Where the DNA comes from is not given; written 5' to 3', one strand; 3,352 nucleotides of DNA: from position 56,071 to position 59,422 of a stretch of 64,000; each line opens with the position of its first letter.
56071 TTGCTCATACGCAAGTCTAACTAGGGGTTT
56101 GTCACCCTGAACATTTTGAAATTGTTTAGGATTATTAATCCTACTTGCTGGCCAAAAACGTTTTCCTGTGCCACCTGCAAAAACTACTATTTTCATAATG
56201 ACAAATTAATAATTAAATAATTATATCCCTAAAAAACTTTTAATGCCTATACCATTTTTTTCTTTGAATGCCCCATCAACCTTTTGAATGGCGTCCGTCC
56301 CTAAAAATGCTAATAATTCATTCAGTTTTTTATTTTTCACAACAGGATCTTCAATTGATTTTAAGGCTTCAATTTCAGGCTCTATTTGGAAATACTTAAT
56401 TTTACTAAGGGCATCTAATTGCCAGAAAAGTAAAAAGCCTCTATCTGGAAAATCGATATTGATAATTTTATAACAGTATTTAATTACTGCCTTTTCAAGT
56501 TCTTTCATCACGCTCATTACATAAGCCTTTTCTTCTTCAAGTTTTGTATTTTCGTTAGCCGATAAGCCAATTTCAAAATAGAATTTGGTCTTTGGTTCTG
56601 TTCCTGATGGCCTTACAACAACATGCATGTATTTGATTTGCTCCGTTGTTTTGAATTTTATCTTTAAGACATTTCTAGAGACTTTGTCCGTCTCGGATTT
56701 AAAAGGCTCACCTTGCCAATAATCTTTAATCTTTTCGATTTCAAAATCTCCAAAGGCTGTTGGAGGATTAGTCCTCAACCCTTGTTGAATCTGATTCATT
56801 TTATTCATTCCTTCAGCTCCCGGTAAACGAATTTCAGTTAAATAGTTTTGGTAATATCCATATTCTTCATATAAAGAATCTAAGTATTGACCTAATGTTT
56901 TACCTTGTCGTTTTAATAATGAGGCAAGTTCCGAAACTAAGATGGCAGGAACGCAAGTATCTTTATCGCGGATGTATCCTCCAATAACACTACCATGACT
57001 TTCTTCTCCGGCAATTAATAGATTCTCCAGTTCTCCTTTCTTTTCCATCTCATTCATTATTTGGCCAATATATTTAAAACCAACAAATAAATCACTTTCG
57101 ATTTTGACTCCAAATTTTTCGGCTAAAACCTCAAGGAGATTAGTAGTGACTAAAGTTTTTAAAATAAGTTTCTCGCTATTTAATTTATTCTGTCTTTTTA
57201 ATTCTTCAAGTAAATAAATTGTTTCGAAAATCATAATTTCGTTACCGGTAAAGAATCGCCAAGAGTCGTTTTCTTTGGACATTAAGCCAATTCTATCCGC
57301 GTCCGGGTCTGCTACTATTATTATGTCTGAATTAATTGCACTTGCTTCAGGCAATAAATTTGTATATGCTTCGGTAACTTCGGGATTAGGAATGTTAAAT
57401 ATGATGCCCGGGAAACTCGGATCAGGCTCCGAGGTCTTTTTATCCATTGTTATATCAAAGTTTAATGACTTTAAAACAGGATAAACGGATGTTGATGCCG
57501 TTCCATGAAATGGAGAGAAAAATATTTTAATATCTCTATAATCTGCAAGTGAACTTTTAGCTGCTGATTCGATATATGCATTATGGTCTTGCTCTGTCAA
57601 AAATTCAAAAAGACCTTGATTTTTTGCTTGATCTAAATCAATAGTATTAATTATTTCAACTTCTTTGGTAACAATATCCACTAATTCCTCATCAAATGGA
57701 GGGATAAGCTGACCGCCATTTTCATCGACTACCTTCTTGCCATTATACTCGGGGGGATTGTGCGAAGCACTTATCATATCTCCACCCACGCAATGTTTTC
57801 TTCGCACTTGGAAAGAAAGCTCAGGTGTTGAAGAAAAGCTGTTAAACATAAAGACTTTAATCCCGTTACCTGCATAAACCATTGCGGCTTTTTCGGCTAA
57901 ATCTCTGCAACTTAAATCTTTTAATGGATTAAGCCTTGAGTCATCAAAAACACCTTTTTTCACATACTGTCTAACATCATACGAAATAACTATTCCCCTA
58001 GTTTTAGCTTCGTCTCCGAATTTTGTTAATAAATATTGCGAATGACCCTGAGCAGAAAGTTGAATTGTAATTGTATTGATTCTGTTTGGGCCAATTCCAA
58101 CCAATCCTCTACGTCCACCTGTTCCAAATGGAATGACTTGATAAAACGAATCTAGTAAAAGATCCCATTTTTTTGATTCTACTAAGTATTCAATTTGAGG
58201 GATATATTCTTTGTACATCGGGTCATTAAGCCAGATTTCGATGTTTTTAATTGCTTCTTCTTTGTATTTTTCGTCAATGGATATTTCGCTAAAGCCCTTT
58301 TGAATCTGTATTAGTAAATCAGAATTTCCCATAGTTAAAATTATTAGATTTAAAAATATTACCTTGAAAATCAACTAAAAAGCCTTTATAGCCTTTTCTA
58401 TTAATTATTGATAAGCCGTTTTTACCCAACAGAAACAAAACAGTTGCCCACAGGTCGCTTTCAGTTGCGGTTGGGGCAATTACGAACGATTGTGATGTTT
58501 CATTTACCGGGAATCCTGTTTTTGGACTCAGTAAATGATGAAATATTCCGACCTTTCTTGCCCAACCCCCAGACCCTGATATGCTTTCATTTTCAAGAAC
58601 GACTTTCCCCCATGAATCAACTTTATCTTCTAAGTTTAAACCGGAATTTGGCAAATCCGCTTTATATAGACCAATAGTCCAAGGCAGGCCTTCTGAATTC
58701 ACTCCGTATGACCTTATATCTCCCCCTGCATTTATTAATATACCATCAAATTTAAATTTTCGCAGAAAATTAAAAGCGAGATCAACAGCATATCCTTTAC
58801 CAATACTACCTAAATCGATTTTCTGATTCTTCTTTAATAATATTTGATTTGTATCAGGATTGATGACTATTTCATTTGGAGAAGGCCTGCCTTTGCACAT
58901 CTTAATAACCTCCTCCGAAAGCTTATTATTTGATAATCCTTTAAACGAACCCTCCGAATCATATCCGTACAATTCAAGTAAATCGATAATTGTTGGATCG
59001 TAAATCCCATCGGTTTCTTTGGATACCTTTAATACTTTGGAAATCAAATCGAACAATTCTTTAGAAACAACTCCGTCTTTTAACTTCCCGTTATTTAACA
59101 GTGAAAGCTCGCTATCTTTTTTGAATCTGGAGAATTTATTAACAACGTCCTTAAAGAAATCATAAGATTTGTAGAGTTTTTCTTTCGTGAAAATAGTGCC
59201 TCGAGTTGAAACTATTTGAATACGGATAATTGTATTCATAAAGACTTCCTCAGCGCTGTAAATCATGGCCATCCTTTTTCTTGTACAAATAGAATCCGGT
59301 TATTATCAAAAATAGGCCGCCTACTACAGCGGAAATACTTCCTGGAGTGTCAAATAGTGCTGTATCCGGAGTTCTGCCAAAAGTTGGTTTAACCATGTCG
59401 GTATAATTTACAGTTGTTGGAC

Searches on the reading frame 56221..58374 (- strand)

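Call 51: search_protein_families(library=pfam, proteins=[window:56221-58374:-], max_evalue=0.001)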
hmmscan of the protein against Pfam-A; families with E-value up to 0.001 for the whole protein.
window:56221-58374:- (717 aa): 4 families
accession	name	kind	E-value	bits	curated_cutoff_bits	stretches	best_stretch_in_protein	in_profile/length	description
PF02878.22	PGM_PMM_I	-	1.3e-26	93.4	22.5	1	155-238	52-134/138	Phosphoglucomutase/phosphomannomutase, alpha/beta/alpha domain I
PF02879.22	PGM_PMM_II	-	1.9e-14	54.5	29.3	1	267-367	6-101/103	Phosphoglucomutase/phosphomannomutase, alpha/beta/alpha domain II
PF02880.22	PGM_PMM_III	-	3.4e-14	53.4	20.7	1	388-505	9-115/115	Phosphoglucomutase/phosphomannomutase, alpha/beta/alpha domain III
PF00408.26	PGM_PMM_IV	-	0.00042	20.7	23.1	0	585-615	35-64/68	Phosphoglucomutase/phosphomannomutase, C-terminal domain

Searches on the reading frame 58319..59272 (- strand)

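Call 51: search_protein_families(library=pfam, proteins=[window:58319-59272:-], max_evalue=0.001)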
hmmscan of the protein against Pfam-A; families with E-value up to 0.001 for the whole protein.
window:58319-59272:- (317 aa): 1 family
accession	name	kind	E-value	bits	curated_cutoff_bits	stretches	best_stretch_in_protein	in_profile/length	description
PF02424.20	ApbE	-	7.5e-53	180.2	25.6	1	12-293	1-258/266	ApbE family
